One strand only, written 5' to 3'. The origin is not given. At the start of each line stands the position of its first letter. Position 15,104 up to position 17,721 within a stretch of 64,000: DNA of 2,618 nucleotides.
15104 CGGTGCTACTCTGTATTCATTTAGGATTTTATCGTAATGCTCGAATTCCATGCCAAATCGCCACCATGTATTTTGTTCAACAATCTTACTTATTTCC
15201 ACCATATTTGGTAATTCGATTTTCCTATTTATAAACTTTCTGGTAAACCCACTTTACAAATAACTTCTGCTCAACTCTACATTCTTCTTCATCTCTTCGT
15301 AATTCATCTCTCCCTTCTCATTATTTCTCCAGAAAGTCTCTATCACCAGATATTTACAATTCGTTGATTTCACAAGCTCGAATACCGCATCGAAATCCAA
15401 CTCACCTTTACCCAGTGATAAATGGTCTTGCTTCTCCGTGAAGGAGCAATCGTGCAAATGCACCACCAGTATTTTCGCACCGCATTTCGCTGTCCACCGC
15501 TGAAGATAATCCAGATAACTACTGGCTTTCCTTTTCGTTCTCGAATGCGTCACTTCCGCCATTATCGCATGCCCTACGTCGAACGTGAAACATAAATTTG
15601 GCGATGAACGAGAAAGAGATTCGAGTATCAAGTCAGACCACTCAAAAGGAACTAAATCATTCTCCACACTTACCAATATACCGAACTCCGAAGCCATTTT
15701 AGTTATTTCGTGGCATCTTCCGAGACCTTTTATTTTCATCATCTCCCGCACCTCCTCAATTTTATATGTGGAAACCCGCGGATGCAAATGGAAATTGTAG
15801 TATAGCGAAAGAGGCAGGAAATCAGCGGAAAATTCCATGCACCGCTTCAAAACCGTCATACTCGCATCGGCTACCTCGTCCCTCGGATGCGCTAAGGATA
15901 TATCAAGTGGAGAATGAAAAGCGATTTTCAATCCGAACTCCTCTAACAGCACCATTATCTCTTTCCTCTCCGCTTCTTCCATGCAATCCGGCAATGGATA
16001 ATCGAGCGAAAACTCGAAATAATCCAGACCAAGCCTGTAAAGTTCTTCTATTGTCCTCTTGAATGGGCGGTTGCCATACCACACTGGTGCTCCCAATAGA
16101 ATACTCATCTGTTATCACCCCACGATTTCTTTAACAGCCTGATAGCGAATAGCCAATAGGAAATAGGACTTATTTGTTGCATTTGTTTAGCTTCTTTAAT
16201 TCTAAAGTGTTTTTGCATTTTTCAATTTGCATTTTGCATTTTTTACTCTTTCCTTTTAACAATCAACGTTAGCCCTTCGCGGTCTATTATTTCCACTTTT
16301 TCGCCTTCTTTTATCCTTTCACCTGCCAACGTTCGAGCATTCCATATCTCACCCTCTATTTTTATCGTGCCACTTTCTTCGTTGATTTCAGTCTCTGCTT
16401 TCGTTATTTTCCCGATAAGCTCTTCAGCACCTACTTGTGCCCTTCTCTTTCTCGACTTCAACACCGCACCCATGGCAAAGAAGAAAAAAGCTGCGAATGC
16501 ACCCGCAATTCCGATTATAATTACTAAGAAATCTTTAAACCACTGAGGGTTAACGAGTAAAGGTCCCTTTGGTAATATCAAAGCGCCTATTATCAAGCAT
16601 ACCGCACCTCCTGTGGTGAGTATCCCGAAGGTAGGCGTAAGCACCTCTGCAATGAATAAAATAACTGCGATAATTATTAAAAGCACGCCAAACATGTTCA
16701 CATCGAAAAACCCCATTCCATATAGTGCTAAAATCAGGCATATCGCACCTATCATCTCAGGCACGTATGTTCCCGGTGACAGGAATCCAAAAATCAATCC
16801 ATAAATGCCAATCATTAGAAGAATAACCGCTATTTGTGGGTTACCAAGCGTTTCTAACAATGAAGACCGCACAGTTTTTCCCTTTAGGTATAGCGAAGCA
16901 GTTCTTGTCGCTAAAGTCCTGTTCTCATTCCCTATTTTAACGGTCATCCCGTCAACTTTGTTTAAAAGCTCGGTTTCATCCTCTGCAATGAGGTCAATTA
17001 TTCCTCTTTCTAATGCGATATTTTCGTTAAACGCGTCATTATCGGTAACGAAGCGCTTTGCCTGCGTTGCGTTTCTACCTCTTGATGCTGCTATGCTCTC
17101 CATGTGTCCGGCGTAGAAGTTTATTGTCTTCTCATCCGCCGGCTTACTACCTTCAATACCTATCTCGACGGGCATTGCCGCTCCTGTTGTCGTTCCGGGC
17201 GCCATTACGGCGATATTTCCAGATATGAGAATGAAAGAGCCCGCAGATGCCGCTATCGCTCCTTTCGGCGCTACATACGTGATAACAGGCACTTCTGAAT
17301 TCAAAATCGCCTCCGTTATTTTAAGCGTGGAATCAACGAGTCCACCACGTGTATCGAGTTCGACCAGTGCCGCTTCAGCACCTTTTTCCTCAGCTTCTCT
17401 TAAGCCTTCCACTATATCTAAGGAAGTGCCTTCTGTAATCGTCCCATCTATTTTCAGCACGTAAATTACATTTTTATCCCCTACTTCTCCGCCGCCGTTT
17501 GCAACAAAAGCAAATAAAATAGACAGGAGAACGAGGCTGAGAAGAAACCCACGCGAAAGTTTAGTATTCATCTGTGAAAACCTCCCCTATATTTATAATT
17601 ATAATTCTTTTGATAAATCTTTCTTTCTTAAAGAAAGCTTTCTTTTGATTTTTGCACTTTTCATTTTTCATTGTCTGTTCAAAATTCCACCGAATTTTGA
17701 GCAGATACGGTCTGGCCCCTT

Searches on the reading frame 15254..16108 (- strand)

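Call 11: search_protein_families(library=pfam, proteins=[window:15254-16108:-], max_evalue=0.001)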
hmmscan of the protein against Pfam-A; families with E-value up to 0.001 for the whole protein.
window:15254-16108:- (284 aa): 1 family
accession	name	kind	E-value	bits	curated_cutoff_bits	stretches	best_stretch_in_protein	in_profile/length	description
PF01261.30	AP_endonuc_2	-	1.4e-19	71.2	31.1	1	21-267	2-236/249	Xylose isomerase-like TIM barrel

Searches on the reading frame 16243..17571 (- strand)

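Call 11: search_protein_families(library=pfam, proteins=[window:16243-17571:-], max_evalue=0.001)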
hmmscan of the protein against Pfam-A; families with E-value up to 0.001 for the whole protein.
window:16243-17571:- (442 aa): 4 families
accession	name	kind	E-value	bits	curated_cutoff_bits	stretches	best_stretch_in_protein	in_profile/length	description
PF24961.1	NfeD_membrane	-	1.1e-23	84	26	1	247-365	2-118/119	NfeD integral membrane domain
PF25145.1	NfeD1b_N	-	8.3e-22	78.1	40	1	36-188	2-148/189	NfeD1b, N-terminal domain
PF01957.25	NfeD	-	3.1e-16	59.7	29.1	1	382-440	1-57/57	NfeD-like C-terminal, partner-binding domain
PF00574.28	CLP_protease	-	0.00058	20.2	20.2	1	41-197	21-180/182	Clp protease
